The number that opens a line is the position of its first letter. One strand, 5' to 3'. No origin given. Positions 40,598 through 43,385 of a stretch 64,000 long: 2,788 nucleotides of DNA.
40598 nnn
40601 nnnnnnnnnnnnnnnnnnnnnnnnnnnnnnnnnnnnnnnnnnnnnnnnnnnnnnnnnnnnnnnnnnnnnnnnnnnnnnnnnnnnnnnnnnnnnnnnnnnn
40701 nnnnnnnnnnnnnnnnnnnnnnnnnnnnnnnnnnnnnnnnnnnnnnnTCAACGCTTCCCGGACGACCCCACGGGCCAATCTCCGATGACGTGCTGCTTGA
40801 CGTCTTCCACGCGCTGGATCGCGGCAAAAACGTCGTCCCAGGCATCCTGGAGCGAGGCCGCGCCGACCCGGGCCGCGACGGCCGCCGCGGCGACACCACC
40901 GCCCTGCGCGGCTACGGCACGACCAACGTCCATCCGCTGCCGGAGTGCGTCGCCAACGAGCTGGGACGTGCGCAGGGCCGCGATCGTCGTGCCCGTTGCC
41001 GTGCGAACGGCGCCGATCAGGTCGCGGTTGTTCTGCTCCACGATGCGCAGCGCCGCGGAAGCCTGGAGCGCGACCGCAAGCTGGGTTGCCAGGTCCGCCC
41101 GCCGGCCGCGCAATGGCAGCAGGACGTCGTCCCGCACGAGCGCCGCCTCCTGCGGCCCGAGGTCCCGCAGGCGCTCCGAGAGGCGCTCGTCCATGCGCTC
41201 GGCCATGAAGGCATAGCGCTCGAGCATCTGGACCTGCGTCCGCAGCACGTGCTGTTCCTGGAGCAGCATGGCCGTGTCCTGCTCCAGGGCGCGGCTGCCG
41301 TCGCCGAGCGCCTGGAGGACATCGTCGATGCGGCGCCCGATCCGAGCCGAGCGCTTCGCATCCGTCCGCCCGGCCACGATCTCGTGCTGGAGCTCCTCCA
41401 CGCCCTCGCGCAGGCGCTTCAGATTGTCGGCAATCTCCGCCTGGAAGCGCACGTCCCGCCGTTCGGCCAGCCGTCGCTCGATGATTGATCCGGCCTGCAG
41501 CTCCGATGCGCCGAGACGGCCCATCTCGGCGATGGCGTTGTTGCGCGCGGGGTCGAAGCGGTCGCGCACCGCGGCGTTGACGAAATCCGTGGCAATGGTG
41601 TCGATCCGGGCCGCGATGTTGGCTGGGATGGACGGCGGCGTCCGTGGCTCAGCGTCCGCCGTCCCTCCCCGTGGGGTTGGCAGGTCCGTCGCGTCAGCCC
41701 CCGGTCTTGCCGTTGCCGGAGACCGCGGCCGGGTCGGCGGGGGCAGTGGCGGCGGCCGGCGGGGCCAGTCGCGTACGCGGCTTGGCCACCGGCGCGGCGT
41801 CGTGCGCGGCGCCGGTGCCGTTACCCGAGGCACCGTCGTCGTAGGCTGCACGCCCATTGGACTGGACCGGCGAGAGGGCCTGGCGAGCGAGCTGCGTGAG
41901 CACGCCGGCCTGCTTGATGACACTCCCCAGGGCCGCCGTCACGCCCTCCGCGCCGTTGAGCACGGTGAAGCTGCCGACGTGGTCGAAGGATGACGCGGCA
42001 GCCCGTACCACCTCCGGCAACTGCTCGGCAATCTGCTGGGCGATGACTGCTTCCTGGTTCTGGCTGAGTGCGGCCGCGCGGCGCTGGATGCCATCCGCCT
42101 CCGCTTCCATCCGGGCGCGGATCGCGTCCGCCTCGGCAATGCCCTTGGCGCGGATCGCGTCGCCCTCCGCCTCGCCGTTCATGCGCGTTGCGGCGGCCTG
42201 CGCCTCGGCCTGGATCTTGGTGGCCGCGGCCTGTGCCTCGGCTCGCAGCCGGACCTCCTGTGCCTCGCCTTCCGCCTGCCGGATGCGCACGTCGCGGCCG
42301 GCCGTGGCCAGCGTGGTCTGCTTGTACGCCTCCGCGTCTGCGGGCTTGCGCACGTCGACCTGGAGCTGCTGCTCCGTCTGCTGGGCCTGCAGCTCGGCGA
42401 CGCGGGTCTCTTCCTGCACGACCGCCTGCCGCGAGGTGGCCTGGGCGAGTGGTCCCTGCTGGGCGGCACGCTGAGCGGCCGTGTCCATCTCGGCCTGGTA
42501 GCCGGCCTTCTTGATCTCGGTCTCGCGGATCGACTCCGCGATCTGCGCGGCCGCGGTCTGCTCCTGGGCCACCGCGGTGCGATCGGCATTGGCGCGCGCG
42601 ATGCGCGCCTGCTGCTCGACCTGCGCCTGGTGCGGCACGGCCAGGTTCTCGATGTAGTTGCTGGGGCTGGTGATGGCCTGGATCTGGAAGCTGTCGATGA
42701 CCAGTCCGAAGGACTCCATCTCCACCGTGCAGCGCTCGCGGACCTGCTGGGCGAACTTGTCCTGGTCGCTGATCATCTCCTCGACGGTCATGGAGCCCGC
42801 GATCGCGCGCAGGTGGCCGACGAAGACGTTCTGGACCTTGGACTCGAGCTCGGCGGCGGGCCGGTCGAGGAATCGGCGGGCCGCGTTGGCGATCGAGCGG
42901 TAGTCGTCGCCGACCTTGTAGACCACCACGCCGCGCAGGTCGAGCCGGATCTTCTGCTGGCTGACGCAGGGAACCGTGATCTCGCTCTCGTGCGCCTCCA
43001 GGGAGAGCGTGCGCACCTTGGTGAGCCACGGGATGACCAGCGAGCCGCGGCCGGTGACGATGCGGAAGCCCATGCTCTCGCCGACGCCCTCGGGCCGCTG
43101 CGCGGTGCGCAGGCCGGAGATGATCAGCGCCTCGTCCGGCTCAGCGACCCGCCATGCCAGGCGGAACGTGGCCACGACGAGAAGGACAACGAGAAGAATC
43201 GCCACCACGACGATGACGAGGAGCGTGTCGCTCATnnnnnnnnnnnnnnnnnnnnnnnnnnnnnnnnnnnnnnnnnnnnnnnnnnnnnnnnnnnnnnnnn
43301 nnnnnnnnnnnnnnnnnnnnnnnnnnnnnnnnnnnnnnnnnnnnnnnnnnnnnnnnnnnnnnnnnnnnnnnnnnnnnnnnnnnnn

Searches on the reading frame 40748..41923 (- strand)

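Call 49: search_protein_families(library=pfam, proteins=[window:40748-41923:-], max_evalue=0.0001)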
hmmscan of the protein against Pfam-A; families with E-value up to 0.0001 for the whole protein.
window:40748-41923:- (391 aa): 1 family
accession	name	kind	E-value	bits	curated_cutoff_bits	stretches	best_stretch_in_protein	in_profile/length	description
PF05816.16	TelA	-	6.8e-22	78.4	30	1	194-334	94-245/332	Toxic anion resistance protein (TelA)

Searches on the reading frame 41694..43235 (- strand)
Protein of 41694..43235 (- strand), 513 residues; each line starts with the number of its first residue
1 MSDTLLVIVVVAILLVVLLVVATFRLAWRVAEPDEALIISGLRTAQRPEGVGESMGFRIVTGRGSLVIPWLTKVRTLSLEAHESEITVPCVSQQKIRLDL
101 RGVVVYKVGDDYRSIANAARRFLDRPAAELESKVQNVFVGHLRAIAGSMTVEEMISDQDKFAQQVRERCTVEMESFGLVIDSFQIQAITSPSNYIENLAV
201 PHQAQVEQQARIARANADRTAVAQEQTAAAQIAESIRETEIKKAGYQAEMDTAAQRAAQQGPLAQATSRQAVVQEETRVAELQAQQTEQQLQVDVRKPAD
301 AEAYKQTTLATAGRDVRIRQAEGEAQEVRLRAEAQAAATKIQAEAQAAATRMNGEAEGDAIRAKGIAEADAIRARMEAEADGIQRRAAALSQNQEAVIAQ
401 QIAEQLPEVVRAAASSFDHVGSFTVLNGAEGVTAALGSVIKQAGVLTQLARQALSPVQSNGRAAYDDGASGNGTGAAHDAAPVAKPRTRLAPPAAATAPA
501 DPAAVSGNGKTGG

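Call 49: search_protein_families(library=pfam, proteins=[window:41694-43235:-], max_evalue=0.0001)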
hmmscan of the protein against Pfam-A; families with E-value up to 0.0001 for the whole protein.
window:41694-43235:- (513 aa): 2 families
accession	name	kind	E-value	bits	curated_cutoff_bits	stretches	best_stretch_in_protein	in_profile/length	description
PF01145.31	Band_7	-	3.8e-28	99.2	23.6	1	30-218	2-175/176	SPFH domain / Band 7 family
PF15975.10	Flot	-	4.2e-10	40.2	27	1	355-454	1-102/124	Flotillin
